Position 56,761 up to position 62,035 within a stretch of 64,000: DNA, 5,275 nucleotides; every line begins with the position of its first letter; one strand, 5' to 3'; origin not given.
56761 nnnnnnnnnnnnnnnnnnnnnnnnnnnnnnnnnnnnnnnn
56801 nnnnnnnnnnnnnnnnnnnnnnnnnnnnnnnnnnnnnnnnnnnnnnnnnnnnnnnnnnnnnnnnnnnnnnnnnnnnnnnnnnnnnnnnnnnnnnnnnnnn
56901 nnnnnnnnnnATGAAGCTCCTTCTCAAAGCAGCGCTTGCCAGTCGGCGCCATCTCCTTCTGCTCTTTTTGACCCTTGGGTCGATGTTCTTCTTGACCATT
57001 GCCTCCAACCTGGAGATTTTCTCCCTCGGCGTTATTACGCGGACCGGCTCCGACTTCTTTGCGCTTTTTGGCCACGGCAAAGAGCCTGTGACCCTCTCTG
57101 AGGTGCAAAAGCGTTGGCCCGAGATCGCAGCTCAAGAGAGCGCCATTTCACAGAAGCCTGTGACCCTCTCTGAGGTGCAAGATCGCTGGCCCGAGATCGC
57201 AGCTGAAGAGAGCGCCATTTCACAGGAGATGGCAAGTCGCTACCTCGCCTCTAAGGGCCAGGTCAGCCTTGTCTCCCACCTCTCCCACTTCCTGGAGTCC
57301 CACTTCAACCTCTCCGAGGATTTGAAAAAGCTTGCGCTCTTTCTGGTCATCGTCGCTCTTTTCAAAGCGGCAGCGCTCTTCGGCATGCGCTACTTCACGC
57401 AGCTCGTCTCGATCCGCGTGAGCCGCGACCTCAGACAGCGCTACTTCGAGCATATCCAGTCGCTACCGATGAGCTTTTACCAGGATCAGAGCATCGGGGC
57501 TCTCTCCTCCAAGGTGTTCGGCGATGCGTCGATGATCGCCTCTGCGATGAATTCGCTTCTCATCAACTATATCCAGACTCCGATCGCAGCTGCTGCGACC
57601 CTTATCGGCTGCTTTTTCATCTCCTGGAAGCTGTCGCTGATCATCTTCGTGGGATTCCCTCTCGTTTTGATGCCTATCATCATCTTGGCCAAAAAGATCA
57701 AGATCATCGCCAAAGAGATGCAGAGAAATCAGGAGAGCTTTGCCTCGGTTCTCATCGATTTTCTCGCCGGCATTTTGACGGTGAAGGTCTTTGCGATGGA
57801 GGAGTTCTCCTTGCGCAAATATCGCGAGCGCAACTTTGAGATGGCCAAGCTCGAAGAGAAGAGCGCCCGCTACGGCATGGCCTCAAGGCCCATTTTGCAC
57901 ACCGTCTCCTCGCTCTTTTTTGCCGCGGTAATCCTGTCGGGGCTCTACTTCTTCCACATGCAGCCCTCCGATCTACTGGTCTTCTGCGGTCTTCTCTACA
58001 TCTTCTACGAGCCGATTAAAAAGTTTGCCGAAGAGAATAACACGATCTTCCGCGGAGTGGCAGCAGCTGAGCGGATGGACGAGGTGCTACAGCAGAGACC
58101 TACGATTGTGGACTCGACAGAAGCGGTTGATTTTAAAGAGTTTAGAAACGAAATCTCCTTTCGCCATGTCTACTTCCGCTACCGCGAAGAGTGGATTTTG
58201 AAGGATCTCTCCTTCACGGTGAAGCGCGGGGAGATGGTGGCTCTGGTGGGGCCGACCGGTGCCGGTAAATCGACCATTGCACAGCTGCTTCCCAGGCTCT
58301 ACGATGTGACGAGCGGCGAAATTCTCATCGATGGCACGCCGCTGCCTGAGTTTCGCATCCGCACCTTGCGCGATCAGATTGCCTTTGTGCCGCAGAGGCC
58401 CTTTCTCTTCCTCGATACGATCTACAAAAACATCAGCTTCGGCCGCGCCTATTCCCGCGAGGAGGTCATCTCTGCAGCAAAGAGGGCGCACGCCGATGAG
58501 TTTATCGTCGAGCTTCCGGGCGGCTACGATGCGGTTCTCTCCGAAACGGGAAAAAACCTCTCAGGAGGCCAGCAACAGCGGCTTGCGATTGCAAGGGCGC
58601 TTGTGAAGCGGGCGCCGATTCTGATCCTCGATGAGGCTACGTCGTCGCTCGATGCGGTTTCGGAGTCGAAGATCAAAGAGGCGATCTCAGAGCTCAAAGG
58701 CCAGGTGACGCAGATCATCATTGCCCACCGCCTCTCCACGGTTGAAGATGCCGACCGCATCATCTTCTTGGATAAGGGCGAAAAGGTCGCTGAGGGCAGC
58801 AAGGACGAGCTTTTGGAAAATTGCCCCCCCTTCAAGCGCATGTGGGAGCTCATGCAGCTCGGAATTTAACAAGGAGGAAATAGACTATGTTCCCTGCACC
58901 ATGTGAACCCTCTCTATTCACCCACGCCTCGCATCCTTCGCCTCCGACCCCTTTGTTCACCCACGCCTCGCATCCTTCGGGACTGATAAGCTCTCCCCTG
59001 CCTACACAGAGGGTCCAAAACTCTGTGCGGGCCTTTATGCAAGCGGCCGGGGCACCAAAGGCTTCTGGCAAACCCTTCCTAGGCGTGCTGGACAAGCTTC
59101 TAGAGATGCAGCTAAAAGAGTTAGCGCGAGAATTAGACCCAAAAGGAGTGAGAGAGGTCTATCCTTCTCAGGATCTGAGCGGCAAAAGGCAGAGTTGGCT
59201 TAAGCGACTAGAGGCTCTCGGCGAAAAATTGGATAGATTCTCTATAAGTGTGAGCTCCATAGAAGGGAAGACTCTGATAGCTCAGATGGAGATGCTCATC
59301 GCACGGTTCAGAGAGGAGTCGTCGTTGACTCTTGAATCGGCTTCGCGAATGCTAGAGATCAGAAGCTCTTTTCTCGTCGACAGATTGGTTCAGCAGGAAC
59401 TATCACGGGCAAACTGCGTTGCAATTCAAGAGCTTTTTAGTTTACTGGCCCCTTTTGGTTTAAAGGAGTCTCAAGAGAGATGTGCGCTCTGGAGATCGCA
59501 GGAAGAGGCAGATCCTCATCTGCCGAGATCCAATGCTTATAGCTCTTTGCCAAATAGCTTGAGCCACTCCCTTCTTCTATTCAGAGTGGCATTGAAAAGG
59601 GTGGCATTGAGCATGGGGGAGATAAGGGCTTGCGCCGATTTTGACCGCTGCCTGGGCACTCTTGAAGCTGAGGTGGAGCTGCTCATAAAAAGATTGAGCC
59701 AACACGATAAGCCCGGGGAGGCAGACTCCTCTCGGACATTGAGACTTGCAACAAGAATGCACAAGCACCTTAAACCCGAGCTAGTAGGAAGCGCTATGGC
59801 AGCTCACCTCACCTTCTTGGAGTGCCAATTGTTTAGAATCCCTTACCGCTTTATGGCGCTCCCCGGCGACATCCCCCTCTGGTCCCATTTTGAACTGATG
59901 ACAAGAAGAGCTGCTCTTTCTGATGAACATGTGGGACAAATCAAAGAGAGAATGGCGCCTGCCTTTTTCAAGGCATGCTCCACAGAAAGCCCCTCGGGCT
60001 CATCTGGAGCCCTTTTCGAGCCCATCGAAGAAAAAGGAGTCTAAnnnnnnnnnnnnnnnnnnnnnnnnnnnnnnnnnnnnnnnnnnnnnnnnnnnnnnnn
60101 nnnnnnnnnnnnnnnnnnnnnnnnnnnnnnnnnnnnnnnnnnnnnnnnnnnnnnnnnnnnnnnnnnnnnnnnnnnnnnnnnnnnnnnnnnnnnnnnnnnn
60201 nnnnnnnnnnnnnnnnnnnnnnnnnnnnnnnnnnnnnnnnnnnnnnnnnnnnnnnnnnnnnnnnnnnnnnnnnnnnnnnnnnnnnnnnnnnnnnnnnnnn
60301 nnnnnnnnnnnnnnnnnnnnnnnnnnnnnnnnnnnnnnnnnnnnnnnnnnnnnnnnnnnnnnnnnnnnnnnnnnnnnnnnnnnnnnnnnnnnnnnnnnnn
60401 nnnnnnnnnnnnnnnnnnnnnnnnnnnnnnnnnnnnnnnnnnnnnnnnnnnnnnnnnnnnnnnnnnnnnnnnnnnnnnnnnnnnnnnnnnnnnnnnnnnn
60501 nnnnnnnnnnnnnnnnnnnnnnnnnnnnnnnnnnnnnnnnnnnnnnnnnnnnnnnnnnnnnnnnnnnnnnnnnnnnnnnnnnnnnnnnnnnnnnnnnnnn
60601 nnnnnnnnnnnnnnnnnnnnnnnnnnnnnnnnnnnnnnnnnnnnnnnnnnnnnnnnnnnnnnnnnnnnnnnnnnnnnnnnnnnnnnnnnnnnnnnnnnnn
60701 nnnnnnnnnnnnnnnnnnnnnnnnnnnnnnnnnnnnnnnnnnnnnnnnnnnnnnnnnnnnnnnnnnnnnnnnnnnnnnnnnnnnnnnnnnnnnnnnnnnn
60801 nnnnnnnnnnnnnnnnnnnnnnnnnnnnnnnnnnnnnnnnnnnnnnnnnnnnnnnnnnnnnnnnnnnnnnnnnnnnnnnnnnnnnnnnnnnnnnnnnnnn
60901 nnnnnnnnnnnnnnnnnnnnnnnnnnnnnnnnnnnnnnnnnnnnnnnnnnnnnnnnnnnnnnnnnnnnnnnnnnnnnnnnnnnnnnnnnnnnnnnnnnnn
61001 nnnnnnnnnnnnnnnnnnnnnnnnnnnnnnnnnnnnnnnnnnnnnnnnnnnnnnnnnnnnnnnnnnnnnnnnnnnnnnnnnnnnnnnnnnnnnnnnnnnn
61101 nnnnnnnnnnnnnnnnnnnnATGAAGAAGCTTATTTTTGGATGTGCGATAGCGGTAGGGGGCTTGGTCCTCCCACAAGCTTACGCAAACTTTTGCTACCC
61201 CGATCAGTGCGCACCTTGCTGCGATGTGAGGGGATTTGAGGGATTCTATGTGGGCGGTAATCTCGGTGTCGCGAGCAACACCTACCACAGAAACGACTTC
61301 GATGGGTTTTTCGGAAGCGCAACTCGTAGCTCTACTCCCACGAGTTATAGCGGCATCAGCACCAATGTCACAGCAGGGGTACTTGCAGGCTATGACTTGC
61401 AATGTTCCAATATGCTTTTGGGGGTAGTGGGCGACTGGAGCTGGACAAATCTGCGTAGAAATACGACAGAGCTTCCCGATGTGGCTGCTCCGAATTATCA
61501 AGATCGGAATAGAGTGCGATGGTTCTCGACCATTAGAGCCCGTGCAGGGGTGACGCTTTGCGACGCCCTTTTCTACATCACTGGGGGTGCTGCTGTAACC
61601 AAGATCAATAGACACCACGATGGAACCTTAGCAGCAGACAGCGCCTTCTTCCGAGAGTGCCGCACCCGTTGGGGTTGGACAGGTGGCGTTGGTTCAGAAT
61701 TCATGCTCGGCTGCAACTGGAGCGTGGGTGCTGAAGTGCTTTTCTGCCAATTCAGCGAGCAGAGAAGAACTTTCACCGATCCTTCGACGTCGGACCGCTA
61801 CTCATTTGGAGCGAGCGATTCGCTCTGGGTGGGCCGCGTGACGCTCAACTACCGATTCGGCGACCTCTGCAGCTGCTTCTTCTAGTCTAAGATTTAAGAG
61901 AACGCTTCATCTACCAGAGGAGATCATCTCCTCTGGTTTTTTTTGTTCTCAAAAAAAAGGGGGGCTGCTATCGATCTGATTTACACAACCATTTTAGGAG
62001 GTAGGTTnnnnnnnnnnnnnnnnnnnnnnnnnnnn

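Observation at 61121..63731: Three tandem, individually terminated paralogs of a Cys-rich OmpA/Opa-like beta-barrel family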

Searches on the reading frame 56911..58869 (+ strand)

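Call 27: search_protein_families(library=pfam, proteins=[window:56911-58869:+], max_evalue=0.1)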
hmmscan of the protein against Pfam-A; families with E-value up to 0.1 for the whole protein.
window:56911-58869:+ (652 aa): 14 families
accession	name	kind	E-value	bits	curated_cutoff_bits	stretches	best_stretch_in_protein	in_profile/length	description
PF00664.28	ABC_membrane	-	5.2e-35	121.9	28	1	133-365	33-270/274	ABC transporter transmembrane region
PF00005.33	ABC_tran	-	2.6e-34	119.2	25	1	430-578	1-137/137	ABC transporter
PF02463.25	SMC_N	-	2.3e-10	40.7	40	1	109-621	109-212/220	RecF/RecN/SMC N terminal domain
PF13401.12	AAA_22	-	0.0002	22.1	27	1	441-595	6-104/130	AAA domain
PF09818.15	ABC_ATPase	-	0.00074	19.1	23.2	1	525-603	134-212/283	P-loop domain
PF00270.35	DEAD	-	0.0015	18.7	26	1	438-601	12-152/167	DEAD/DEAH box helicase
PF13191.12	AAA_16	-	0.0029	18.6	32.6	1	431-577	13-142/167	AAA ATPase domain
PF03193.22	RsgA_GTPase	-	0.0052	17.1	30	1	405-461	72-127/174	RsgA GTPase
PF13481.12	AAA_25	-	0.006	16.7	27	1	427-460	23-53/195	AAA domain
PF13238.12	AAA_18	-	0.012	16.5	29.4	1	443-467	1-27/128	AAA domain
PF13873.12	Myb_DNA-bind_5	-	0.015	15.7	21.7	1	51-95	23-67/78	Myb/SANT-like DNA-binding domain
PF13555.12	AAA_29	-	0.016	15.3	27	1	435-456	17-38/61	P-loop containing region of AAA domain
PF13304.12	AAA_21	-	0.026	15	27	0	443-463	2-22/304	AAA domain, putative AbiEii toxin, Type IV TA system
PF13476.12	AAA_23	-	0.037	15.1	27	0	441-458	20-37/201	AAA domain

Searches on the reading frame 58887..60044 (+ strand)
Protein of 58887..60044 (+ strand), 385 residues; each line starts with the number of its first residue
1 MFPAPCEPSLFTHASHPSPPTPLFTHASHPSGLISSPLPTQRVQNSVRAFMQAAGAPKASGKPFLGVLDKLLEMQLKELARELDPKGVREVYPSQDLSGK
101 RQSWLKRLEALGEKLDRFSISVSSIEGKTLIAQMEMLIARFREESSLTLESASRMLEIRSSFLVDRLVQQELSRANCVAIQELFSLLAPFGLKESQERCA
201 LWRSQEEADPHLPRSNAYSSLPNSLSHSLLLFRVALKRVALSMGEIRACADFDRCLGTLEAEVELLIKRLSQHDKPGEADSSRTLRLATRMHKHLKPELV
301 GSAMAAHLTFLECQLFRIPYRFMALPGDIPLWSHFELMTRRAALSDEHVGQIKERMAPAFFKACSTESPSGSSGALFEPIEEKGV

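Call 27: search_protein_families(library=pfam, proteins=[window:58887-60044:+], max_evalue=0.1)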
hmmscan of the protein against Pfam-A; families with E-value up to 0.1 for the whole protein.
window:58887-60044:+ (385 aa): 2 families
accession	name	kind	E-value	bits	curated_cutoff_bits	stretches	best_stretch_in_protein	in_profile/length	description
PF07848.18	PaaX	-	0.043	14.5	24.8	0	174-206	17-49/70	PaaX-like protein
PF16051.10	DUF4797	-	0.094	13.2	27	0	36-47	18-29/44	Domain of unknown function (DUF4797)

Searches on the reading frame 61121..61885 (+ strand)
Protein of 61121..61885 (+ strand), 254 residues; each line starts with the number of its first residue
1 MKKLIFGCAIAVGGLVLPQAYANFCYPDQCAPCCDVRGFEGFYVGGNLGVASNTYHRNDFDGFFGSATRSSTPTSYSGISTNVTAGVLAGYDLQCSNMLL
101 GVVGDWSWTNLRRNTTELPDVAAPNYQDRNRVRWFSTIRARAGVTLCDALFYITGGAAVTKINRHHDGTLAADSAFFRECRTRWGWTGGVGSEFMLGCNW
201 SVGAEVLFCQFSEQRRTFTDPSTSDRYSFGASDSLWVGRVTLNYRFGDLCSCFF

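Call 3: search_protein_families(library=pfam, proteins=[window:61121-61885:+], max_evalue=1)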
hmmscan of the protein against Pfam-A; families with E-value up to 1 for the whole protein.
window:61121-61885:+ (254 aa): 1 family
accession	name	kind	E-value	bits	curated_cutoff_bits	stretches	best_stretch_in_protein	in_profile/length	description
PF13505.12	OMP_b-brl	-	3.4e-09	37.6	28.7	1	39-223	19-164/175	Outer membrane protein beta-barrel domain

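Call 4: search_protein_families(library=ncbifam, proteins=[window:61121-61885:+], max_evalue=1)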
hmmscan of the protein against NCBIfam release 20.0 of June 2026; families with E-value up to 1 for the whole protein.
window:61121-61885:+ (254 aa): 0 families
